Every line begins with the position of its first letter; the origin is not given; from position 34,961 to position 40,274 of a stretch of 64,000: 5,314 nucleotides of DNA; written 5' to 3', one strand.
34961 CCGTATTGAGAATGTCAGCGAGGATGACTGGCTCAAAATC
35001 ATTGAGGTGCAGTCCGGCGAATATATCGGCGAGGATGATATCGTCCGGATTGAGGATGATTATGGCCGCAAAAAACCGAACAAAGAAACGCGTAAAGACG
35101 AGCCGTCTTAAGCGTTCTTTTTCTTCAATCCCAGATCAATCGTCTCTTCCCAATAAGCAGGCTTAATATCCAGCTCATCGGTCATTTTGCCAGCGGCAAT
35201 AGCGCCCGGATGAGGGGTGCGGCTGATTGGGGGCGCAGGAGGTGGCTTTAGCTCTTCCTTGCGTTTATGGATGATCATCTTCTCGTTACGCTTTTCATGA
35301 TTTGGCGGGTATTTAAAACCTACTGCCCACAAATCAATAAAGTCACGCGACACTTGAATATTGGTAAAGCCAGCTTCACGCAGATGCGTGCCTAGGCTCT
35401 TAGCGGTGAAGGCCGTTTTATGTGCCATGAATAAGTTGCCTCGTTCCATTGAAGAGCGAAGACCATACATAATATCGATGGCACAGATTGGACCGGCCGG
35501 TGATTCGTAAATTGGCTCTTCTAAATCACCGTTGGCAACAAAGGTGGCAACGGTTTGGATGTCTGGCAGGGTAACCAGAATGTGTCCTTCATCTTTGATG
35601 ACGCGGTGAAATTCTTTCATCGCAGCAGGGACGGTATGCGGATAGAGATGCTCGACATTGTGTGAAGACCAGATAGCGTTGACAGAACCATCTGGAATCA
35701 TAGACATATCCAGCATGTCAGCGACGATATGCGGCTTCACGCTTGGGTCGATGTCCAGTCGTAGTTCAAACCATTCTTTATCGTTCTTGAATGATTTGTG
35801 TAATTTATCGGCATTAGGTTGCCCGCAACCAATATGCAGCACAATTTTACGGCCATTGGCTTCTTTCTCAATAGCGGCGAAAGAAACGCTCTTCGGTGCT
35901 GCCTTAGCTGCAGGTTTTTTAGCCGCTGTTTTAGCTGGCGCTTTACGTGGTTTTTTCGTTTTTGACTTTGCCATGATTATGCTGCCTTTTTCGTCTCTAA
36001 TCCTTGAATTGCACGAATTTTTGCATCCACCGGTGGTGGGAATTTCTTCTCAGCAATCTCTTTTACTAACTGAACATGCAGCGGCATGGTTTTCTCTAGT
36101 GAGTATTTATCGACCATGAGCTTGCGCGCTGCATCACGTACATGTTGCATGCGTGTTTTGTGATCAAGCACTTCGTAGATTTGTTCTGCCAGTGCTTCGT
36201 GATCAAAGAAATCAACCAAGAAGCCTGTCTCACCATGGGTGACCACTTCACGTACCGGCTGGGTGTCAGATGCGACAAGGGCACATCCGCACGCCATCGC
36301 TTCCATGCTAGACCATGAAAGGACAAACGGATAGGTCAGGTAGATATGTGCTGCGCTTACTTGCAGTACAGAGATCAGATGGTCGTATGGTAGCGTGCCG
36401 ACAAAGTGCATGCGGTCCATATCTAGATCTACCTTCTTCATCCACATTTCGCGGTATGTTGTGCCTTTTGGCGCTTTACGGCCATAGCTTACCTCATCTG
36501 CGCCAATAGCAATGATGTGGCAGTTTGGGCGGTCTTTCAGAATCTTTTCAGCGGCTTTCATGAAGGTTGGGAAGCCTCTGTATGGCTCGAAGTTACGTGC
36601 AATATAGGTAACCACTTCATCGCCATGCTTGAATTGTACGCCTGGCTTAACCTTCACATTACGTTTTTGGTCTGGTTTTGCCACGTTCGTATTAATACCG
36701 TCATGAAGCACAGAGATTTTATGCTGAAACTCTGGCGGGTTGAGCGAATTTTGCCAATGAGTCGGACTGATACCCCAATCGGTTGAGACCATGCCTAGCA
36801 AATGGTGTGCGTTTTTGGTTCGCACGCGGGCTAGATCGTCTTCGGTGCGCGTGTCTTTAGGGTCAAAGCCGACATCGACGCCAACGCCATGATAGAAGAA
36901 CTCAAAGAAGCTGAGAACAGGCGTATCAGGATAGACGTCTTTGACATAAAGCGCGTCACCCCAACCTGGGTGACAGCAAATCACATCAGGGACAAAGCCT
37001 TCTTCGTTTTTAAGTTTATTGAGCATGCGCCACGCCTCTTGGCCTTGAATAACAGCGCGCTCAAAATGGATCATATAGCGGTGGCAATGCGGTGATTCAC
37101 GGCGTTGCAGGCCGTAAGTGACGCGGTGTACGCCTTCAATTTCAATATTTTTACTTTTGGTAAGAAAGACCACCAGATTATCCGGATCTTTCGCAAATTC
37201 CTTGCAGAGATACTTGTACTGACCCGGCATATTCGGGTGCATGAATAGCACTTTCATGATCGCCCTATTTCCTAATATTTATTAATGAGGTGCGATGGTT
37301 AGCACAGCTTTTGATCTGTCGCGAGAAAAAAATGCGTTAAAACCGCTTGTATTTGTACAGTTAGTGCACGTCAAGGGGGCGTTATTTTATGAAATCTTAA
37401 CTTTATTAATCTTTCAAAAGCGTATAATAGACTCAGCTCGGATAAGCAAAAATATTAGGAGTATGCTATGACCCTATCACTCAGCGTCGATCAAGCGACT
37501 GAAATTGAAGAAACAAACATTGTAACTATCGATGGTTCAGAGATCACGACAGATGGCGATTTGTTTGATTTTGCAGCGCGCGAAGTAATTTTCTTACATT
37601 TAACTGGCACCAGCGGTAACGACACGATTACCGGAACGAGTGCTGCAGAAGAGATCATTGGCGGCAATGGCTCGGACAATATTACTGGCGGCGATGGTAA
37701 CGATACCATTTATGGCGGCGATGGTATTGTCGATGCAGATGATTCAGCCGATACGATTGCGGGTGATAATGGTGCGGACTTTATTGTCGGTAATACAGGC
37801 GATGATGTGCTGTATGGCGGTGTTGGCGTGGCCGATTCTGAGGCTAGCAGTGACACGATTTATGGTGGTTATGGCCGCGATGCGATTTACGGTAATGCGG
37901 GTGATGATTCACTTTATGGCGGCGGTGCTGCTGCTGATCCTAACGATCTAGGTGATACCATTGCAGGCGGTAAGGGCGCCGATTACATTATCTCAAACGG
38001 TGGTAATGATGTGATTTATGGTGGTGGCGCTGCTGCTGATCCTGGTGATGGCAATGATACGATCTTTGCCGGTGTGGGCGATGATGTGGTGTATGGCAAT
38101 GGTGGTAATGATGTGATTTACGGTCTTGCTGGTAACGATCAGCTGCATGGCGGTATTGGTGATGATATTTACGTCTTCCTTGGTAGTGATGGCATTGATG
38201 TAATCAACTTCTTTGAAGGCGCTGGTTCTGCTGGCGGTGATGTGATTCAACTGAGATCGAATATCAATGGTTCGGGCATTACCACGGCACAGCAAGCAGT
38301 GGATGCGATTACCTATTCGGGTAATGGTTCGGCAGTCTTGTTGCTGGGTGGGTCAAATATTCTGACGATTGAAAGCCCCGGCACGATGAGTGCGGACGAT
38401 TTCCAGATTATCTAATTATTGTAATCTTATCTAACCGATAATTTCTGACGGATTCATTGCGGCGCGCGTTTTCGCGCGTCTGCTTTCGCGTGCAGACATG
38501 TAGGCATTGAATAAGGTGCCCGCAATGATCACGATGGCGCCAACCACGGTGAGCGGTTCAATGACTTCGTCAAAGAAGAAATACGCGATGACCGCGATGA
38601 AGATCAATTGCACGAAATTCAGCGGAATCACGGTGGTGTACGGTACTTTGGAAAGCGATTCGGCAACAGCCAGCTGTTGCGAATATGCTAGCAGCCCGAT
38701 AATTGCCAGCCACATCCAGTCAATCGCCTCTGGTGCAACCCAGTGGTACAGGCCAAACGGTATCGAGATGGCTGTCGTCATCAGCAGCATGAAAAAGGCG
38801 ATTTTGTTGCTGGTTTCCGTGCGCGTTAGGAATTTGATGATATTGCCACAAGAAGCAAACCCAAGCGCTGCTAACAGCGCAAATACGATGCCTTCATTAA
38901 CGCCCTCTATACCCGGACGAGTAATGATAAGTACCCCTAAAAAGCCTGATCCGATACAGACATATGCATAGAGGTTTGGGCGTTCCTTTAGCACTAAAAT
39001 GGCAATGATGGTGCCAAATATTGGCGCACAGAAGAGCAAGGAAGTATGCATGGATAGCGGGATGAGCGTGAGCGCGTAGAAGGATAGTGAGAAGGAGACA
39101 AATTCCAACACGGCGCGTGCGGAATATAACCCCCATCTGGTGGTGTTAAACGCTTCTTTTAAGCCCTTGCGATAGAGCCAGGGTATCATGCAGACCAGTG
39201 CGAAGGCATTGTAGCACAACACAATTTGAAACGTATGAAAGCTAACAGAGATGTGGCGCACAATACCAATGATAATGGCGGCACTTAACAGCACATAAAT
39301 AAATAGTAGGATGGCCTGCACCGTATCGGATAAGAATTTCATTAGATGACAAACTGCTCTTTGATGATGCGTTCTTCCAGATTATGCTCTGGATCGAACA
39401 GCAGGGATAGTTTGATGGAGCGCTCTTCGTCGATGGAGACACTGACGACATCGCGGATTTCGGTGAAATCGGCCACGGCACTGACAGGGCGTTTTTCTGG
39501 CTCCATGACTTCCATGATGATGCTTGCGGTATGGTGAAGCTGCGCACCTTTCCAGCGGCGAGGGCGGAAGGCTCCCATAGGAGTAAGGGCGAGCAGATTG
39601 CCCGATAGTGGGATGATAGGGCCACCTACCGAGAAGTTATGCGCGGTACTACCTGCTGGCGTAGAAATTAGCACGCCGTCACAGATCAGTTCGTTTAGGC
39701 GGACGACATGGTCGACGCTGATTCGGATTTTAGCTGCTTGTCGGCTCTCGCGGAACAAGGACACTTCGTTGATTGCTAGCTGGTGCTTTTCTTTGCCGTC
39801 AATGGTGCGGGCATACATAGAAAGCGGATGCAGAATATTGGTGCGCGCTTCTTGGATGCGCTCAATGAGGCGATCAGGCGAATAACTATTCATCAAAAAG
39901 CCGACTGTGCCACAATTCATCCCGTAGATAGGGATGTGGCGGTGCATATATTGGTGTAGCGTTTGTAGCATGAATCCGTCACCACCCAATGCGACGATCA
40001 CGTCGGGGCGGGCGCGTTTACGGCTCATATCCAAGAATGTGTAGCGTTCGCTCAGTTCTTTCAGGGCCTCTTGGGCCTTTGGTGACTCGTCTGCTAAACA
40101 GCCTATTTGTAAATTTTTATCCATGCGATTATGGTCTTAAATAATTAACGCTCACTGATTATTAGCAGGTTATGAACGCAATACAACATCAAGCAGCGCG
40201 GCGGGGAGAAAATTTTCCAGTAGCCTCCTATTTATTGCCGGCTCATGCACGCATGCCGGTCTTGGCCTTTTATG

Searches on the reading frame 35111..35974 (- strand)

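Call 10: search_protein_families(library=pfam, proteins=[window:35111-35974:-], max_evalue=0.001)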
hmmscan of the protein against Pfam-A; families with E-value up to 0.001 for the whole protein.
window:35111-35974:- (288 aa): 3 families
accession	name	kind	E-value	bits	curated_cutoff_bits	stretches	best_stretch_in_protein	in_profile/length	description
PF08241.18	Methyltransf_11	-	8.1e-07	30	21.2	1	83-133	47-94/95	Methyltransferase domain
PF13489.12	Methyltransf_23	-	2.9e-06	27.5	27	1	39-208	20-164/164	Methyltransferase domain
PF13649.12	Methyltransf_25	-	6.5e-05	24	27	1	83-130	51-97/97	Methyltransferase domain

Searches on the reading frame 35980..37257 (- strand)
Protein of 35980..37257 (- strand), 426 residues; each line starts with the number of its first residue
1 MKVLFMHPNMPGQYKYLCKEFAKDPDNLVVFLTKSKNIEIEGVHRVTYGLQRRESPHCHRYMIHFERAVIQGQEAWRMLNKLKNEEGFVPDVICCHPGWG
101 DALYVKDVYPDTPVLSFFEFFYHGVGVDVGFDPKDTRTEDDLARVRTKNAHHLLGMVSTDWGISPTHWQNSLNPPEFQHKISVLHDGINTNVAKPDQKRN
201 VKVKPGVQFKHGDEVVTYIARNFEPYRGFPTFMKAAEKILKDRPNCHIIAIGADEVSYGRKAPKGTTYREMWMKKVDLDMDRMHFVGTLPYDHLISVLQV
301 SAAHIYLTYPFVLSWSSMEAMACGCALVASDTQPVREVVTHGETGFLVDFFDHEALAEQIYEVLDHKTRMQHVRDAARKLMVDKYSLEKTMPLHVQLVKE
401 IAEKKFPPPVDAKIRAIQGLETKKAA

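Call 10: search_protein_families(library=pfam, proteins=[window:35980-37257:-], max_evalue=0.001)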
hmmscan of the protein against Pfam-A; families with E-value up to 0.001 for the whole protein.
window:35980-37257:- (426 aa): 4 families
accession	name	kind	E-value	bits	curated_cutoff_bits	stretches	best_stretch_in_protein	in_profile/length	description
PF12000.14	Glyco_trans_4_3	-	2e-60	203.8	25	1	27-191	3-166/168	Glycosyl transferase family 4 group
PF00534.26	Glycos_transf_1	-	7.1e-21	74.9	26.4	1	209-379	11-171/172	Glycosyl transferases group 1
PF13692.12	Glyco_trans_1_4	-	2.3e-16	60.8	27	1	215-365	3-141/142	Glycosyl transferases group 1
PF13524.12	Glyco_trans_1_2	-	3.1e-07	30.9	25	1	271-389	23-137/144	Glycosyl transferase-like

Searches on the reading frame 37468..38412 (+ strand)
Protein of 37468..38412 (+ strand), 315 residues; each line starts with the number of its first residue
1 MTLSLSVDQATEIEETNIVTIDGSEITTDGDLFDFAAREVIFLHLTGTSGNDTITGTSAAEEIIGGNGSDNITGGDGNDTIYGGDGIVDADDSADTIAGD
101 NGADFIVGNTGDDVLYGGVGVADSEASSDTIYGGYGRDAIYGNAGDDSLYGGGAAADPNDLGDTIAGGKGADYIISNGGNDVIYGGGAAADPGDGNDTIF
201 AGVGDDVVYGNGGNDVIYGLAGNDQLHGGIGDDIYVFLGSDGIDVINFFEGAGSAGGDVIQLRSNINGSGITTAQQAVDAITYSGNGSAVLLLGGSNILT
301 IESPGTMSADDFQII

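Call 10: search_protein_families(library=pfam, proteins=[window:37468-38412:+], max_evalue=0.001)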
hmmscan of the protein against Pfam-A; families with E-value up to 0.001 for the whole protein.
window:37468-38412:+ (315 aa): 1 family
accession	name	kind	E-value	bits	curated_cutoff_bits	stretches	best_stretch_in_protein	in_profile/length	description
PF00353.25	HemolysinCabind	-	2.2e-34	117.5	23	6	193-226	3-36/36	RTX calcium-binding nonapeptide repeat (4 copies)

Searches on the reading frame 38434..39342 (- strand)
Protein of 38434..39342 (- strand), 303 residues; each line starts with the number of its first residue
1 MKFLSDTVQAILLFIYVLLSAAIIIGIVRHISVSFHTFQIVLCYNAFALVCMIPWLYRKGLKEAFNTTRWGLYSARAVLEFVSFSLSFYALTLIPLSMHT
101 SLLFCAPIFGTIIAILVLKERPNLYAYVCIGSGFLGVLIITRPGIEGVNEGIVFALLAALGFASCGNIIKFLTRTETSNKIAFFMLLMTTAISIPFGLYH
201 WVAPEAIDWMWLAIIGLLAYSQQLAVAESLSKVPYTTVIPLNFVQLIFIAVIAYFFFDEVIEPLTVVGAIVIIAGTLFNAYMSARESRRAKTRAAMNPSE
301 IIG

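Call 10: search_protein_families(library=pfam, proteins=[window:38434-39342:-], max_evalue=0.001)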
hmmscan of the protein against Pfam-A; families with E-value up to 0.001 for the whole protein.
window:38434-39342:- (303 aa): 2 families
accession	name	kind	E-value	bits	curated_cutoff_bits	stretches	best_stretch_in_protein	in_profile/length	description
PF00892.27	EamA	-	8.2e-29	101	28.2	2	151-279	3-133/135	EamA-like transporter family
PF03151.22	TPT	-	4.1e-06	26.8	30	1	48-277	41-288/291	Triose-phosphate Transporter family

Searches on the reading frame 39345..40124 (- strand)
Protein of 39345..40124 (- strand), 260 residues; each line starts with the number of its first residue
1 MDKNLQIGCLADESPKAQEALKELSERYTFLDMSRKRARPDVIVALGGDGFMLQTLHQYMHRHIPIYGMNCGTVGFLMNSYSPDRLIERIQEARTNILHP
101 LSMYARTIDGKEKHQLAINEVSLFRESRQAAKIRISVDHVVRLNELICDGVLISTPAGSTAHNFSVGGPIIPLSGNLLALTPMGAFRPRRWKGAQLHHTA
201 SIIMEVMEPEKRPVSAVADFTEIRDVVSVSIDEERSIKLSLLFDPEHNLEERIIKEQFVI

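Call 10: search_protein_families(library=pfam, proteins=[window:39345-40124:-], max_evalue=0.001)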
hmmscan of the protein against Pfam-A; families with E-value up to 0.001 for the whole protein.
window:39345-40124:- (260 aa): 2 families
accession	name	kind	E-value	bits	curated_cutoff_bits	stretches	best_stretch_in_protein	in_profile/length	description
PF01513.26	NAD_kinase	-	2e-08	35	25.5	1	37-88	70-120/130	ATP-NAD kinase N-terminal domain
PF20143.4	NAD_kinase_C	-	4.4e-08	33.3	23.7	1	119-184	2-67/126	ATP-NAD kinase C-terminal domain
